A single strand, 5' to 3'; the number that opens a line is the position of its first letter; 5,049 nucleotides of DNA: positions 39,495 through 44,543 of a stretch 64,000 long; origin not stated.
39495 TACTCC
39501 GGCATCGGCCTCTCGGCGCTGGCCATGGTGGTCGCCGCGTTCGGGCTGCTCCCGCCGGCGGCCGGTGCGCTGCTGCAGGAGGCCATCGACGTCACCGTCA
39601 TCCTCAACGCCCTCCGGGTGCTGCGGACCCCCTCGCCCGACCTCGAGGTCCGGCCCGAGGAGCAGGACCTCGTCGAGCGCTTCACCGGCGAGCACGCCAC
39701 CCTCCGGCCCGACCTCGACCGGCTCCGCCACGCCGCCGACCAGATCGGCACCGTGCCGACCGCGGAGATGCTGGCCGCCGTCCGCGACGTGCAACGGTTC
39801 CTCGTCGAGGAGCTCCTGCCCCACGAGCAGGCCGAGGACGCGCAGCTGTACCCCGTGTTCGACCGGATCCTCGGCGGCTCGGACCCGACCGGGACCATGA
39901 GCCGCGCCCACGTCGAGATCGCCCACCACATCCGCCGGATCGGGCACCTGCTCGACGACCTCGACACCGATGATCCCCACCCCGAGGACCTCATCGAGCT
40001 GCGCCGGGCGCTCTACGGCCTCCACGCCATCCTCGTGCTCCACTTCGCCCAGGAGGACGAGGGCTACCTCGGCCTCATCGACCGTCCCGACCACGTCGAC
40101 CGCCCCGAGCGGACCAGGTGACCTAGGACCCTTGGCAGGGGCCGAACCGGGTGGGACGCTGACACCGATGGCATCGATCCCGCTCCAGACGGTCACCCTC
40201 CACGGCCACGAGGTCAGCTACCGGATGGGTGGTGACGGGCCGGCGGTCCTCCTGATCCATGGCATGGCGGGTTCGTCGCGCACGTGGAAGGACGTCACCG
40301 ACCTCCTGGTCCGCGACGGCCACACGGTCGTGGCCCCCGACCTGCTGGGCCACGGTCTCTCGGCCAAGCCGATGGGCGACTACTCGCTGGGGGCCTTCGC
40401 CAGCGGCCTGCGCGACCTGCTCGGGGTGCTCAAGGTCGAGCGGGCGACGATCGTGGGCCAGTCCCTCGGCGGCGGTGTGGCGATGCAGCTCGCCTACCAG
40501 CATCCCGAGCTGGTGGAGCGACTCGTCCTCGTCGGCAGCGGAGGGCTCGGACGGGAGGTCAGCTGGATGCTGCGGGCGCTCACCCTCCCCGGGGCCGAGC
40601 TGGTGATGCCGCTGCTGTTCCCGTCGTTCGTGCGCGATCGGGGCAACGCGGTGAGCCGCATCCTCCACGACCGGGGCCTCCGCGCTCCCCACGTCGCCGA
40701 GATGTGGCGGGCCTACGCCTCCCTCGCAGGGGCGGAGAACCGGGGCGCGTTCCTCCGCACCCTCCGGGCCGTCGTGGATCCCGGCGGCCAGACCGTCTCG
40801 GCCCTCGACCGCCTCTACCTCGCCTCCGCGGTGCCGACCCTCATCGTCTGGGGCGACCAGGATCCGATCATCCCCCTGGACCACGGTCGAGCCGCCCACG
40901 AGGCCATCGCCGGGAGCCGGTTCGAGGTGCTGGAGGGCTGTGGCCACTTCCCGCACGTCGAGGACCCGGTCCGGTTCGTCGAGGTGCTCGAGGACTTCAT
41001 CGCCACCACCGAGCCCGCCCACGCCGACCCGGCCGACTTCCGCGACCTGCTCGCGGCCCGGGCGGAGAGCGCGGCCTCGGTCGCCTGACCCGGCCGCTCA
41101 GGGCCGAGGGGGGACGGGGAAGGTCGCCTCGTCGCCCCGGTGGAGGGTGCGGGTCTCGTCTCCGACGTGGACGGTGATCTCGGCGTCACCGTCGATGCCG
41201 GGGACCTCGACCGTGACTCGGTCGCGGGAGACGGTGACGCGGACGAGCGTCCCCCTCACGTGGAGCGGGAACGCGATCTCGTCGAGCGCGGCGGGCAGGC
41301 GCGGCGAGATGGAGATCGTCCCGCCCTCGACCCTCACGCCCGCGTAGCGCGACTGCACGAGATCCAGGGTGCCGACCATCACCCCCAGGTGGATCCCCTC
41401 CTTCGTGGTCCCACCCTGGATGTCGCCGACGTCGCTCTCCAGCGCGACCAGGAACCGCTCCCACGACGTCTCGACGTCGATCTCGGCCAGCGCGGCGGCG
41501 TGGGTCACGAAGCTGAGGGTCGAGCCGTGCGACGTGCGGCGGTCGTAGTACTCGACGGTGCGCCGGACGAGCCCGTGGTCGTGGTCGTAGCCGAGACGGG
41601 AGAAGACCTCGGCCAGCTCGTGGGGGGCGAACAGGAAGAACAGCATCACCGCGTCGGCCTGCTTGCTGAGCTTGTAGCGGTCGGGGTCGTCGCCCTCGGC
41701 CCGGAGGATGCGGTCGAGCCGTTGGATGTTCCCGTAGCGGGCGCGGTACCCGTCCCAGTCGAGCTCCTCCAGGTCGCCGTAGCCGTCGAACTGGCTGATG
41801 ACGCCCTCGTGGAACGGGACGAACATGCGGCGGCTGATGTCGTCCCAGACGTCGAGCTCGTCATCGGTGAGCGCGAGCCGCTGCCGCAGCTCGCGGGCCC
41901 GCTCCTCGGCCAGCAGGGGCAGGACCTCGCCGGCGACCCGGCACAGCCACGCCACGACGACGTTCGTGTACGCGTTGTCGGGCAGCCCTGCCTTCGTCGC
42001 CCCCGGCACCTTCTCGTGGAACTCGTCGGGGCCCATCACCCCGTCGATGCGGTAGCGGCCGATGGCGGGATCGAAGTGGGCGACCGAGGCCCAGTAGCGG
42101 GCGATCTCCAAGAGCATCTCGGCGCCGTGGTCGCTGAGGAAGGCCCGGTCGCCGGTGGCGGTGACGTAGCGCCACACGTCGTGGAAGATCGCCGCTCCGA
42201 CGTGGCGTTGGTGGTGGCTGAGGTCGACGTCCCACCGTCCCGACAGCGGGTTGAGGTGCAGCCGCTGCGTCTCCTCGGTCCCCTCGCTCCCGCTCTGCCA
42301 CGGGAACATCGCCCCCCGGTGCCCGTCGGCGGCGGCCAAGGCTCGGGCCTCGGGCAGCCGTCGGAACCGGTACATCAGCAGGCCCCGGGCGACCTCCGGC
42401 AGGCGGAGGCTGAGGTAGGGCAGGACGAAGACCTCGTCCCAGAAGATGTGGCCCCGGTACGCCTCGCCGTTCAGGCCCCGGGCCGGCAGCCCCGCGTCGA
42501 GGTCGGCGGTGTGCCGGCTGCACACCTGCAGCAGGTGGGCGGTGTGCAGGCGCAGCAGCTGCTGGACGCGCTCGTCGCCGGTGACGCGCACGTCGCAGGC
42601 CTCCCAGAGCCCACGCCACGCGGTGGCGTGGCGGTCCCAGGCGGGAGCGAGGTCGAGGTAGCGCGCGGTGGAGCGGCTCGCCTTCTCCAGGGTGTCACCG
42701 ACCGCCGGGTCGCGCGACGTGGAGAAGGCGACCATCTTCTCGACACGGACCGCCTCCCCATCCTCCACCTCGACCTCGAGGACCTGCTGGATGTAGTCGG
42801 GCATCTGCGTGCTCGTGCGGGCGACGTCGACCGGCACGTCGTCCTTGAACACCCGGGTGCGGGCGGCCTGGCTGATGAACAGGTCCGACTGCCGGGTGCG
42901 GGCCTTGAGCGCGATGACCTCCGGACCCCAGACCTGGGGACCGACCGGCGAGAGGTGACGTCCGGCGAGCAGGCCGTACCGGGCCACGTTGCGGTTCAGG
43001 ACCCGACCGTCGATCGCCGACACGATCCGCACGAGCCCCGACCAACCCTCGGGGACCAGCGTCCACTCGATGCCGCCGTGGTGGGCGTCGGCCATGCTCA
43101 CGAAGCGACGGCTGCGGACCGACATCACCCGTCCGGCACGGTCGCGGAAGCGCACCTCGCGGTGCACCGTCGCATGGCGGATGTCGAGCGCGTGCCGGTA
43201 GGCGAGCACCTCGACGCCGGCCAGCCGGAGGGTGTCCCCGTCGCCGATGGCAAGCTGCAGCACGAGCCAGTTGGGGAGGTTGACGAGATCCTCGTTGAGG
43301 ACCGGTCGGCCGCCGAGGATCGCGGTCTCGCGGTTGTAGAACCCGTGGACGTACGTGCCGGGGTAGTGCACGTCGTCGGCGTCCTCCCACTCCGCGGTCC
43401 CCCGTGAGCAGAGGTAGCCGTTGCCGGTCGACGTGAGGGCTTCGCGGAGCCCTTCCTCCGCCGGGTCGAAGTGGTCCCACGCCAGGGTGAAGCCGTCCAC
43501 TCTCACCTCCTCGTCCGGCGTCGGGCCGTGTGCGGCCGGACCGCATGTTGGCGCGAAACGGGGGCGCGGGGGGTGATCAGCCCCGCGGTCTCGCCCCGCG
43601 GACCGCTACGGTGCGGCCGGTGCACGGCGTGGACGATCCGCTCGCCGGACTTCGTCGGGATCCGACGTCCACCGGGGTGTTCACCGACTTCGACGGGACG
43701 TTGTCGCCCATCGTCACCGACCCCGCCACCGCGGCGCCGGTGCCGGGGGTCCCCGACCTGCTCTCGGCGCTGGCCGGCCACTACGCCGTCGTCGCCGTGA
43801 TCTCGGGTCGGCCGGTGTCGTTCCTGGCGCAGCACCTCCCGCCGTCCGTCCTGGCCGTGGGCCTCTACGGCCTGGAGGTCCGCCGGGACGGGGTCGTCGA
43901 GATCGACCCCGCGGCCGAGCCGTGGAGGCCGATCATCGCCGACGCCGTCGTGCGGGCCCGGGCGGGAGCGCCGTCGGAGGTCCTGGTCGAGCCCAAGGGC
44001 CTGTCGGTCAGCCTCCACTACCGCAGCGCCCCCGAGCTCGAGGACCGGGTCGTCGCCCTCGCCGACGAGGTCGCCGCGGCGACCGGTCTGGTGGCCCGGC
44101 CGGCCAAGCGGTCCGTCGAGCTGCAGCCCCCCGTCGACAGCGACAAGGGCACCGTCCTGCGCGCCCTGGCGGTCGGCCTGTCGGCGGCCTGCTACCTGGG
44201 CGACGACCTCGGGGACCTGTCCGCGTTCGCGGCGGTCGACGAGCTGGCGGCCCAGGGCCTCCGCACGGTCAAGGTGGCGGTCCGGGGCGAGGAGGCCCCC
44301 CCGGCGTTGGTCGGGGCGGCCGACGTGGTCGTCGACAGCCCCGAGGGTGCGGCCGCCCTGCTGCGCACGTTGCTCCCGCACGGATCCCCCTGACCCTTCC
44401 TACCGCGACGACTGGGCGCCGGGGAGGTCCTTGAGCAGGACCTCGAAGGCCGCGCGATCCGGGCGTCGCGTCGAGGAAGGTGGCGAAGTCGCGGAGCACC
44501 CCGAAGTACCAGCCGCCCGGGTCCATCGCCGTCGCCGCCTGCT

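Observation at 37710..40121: Intact P1B ATPase with hemerythrin tail and no N-terminal metal-binding domain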

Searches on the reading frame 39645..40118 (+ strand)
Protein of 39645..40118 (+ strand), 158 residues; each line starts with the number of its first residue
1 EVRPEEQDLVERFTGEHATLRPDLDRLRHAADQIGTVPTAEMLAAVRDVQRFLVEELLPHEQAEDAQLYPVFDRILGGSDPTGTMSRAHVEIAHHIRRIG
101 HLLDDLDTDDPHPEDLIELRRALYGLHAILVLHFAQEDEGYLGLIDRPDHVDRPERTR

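Call 37: find_homologous_proteins(query=window:39645-40118:+, max_evalue=0.00001)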
Query window:39645-40118:+ (158 aa): 131 proteins with E <= 0.00001 among 216 candidates; the best 120 are listed.
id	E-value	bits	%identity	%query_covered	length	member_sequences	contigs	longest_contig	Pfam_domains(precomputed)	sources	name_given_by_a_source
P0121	2.5e-77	277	87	94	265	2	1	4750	PF01814.29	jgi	jgi:iron-sulfur cluster repair protein YtfE (RIC family)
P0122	1.0e-72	262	82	94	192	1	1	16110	PF01814.29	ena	-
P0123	7.0e-59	217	70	94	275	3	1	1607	PF01814.29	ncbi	ncbi:MAG TPA: hemerythrin domain-containing protein, partial [Acidimicrobiales bacterium]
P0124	1.6e-57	212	69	94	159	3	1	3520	PF01814.29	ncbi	-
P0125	5.0e-55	204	72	82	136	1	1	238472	PF01814.29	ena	-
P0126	4.5e-52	195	67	87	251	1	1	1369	PF01814.29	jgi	jgi:iron-sulfur cluster repair protein YtfE (RIC family)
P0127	5.2e-52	194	63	94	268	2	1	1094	PF01814.29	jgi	jgi:hemerythrin HHE cation binding domain-containing protein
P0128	7.8e-52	194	62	99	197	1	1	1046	PF01814.29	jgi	jgi:hypothetical protein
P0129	1.1e-51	193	65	95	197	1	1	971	PF01814.29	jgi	jgi:iron-sulfur cluster repair protein YtfE (RIC family)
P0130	1.2e-51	193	69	87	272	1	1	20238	PF01814.29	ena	-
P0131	1.4e-51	193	67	90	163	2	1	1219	PF01814.29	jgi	jgi:hemerythrin-like domain-containing protein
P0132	5.5e-51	191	63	92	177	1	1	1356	PF01814.29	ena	-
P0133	6.7e-51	191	63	92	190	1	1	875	PF01814.29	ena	-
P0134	1.4e-50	190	67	90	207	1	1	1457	PF01814.29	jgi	jgi:iron-sulfur cluster repair protein YtfE (RIC family)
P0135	1.6e-50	190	68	87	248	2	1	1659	PF01814.29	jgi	jgi:hypothetical protein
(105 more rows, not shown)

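Call 74: predict_structure(alignment_id=A5)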
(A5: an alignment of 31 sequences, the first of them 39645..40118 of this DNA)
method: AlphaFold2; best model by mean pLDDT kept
length: 158 residues; sequences in the alignment: 31
mean_pLDDT: 92.7   pTM: 0.84
mean pLDDT of the five models: 92.7, 92.4, 91.7, 90.5, 90.2
residues with pLDDT >= 90: 129; 70-90: 20; 50-70: 9; < 50: 0
segments of 3 or more residues with pLDDT < 50: none
pLDDT, mean of each block of 10 residues (from residue 1): 92 96 97 98 98 98 96 86 89 98 97 98 98 95 75 66
secondary structure, 60 per line:
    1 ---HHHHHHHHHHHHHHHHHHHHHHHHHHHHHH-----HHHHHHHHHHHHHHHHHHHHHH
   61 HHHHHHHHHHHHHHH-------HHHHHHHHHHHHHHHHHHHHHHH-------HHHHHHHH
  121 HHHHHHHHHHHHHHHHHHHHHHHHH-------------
elements in order: H4-33 H39-75 H83-105 H113-145

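Call 76: fold_search(model_id=the predicted structure, library=pdb)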
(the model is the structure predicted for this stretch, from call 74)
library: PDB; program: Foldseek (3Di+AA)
matches with E <= 10: 496; with E <= 0.001: 0
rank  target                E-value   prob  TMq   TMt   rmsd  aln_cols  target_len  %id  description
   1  3cax                  4.6e-02  1.00  0.65  0.31   3.5       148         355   15  Crystal structure of uncharacterized protein PF0695 (released 2008-03-18)
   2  6egc                  6.6e-02  1.00  0.55  0.58   4.5       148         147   16  Single-chain version of 2L4HC2_23 (PDB 5J0K) (released 2019-05-29)
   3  6y07_MODEL_1_A        1.0e-01  1.00  0.60  0.62   4.6       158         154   13  Designing a Granulopoietic Protein by Topological Rescaffolding 1: Sohair (released 2020-03-18)
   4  5w93_A                1.2e-01  1.00  0.63  0.74   3.3       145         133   11  p130Cas complex with paxillin LD1 (released 2017-09-06)
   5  7jh6_A                1.3e-01  0.98  0.55  0.51   7.1       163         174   17  De novo designed two-domain di-Zn(II) and porphyrin-binding protein (released 2020-12-09)
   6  8tn1_A                1.4e-01  1.00  0.66  0.70   3.4       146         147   10  De novo designed protein binds poly ADP ribose polymerase inhibitors (PARPi) - apo (released 2024-04-24)
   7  2asr                  2.1e-01  0.35  0.26  0.28   9.0       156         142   14  THE THREE-DIMENSIONAL STRUCTURE OF THE ASPARTATE RECEPTOR FROM ESCHERICHIA COLI (released 1994-11-01)
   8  8ubg_A                2.7e-01  0.96  0.54  0.41   5.2       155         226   16  DpHF19 filament (released 2024-04-10)
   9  1szi                  2.9e-01  0.80  0.43  0.36  10.2       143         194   12  Crystal Structure of the C-terminus of TIP47 (released 2004-07-27)
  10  1k05_C                3.2e-01  0.94  0.49  0.54   5.7       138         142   12  Crystal structure of the Focal Adhesion Targeting Domain of Focal Adhesion Kinase (released 2002-01-30)
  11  1k40                  3.2e-01  0.84  0.40  0.47   6.1       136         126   15  crystal structure of the FAT domain of focal adhesion kinase (released 2002-02-06)
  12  3t6g_B                3.3e-01  1.00  0.67  0.77   3.0       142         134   10  Structure of the complex between NSP3 (SHEP1) and p130Cas (released 2011-11-23)
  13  9min_D                3.3e-01  0.96  0.50  0.60   4.9       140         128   11  Structure of a designed minibinder to NYESO1-A*02:01 (released 2025-08-06)
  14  9min_I                3.9e-01  0.94  0.49  0.58   4.9       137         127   12  Structure of a designed minibinder to NYESO1-A*02:01 (released 2025-08-06)
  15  1y4c_A                3.9e-01  0.94  0.46  0.18   4.8       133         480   14  Designed Helical Protein fusion MBP (released 2005-02-15)
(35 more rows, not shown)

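Call 77: search_solved_structures(query=A5, max_evalue=1, show_alignments=3)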
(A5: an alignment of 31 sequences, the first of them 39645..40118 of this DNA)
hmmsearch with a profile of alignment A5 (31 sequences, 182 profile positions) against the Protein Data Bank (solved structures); distinct sequences matched with E-value up to 1: 6.
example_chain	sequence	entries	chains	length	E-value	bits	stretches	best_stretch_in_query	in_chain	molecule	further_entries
7bha_A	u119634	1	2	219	0.00045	23.3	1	6-133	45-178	Iron-sulfur cluster repair protein YtfE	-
5fnn_A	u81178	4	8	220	0.00046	23.2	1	6-133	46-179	IRON-SULFUR CLUSTER REPAIR PROTEIN YTFE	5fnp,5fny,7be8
7bhb_A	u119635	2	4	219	0.00065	22.8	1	6-133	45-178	Iron-sulfur cluster repair protein YtfE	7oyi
7bhc_A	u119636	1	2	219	0.0042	20.1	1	6-133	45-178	Iron-sulfur cluster repair protein YtfE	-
2ysk_A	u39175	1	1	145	0.039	16.9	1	43-116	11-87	Hypothetical protein TTHA1432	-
2p0n_A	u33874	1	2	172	0.54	13.2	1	37-149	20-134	Hypothetical protein NMB1532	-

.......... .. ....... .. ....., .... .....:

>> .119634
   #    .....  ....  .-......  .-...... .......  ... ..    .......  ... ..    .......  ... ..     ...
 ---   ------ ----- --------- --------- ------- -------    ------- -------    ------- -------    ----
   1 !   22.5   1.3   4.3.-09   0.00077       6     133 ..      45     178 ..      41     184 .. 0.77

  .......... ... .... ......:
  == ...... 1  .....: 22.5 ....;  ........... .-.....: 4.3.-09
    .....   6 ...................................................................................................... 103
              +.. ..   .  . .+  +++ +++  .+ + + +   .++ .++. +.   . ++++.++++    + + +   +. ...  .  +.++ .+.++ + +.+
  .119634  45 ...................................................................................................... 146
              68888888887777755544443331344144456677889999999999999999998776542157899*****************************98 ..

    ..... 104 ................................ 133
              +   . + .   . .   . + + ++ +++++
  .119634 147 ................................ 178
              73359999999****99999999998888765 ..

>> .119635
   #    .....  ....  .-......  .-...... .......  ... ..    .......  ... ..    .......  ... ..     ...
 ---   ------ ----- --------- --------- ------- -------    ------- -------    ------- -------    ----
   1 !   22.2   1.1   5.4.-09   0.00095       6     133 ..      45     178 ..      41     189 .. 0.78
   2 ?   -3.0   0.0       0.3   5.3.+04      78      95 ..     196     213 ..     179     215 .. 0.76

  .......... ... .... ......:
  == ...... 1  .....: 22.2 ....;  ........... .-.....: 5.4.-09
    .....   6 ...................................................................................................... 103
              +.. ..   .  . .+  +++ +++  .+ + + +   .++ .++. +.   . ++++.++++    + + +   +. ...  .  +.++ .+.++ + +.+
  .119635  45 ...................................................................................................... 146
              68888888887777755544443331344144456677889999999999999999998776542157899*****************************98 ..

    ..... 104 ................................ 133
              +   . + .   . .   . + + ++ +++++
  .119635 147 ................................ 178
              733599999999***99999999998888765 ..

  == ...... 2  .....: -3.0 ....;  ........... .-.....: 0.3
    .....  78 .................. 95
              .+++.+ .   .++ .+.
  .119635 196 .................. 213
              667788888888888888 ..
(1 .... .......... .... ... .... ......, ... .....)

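Call 88: search_protein_representatives(protein=window:39645-40118:+)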
Query: 158 residues. Proteins with E-value up to 0.001 (for the whole library): 1059; up to 1e-10: 474; up to 1e-30: 28. The best 150 are listed.
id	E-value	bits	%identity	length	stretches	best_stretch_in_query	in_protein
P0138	1.4e-50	188.1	62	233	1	5-151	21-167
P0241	2.6e-47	177.5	61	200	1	9-148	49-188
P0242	2.9e-47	177.3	60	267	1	4-150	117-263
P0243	1.3e-45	172.0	62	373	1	6-146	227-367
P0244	1.1e-43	165.7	56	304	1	5-153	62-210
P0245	3.6e-39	151.0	56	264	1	8-143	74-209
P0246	6.4e-39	150.2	56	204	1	1-148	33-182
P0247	1.2e-38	149.4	53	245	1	8-151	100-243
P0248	2.5e-38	148.3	61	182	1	25-147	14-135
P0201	2.0e-36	142.1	57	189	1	19-147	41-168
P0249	5.1e-36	140.8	55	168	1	24-147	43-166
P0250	1.4e-35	139.4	52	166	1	6-148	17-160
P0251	7.3e-35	137.0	67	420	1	51-150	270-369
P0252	4.3e-34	134.5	49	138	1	11-144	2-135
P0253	6.0e-34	134.1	58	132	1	27-149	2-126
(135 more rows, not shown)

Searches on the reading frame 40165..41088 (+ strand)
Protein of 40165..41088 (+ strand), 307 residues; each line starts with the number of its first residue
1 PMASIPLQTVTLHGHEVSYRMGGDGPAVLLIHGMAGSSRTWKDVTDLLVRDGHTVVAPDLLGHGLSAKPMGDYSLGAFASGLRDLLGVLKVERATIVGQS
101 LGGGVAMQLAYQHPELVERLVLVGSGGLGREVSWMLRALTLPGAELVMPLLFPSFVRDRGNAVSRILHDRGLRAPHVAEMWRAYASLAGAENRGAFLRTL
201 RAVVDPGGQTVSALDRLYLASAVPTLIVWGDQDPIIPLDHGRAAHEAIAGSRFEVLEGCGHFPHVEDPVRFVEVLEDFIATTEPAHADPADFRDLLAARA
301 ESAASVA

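Call 3: search_protein_families(library=pfam, proteins=[window:40165-41088:+], max_evalue=0.01)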
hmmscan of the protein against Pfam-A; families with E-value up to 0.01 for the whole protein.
window:40165-41088:+ (307 aa): 6 families
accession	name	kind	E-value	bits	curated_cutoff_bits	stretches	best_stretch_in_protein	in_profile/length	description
PF00561.26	Abhydrolase_1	-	8.6e-34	117.7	25.8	1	26-268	1-245/245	alpha/beta hydrolase fold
PF12697.13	Abhydrolase_6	-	5.4e-25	89.8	26.3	1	28-273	1-216/217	Alpha/beta hydrolase family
PF12146.15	Hydrolase_4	-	1.7e-18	67.2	27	1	27-266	6-237/239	Serine aminopeptidase, S33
PF01738.24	DLH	-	6e-06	26.4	21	0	25-64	13-53/217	Dienelactone hydrolase family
PF00756.26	Esterase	-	0.0019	18.5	22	1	94-120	117-143/251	Putative esterase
PF02230.22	Abhydrolase_2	-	0.0063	16.8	23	0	220-281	154-215/217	Phospholipase/Carboxylesterase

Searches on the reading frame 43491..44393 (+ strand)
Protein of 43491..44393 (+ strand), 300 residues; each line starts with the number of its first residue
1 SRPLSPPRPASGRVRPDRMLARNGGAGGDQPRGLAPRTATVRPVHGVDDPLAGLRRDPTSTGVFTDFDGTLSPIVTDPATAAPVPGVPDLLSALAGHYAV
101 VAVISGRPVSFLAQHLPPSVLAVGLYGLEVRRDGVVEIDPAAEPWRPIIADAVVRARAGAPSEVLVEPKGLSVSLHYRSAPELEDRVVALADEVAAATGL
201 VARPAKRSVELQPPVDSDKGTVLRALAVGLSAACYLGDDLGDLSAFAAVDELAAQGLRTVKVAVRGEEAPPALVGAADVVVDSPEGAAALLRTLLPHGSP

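Call 46: search_protein_families(library=pfam, proteins=[window:43491-44393:+], max_evalue=0.001)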
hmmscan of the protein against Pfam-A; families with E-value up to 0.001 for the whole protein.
window:43491-44393:+ (300 aa): 1 family
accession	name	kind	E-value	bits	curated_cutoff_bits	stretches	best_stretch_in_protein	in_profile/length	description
PF02358.22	Trehalose_PPase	-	6.1e-23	81.6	27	1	64-265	1-219/235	Trehalose-phosphatase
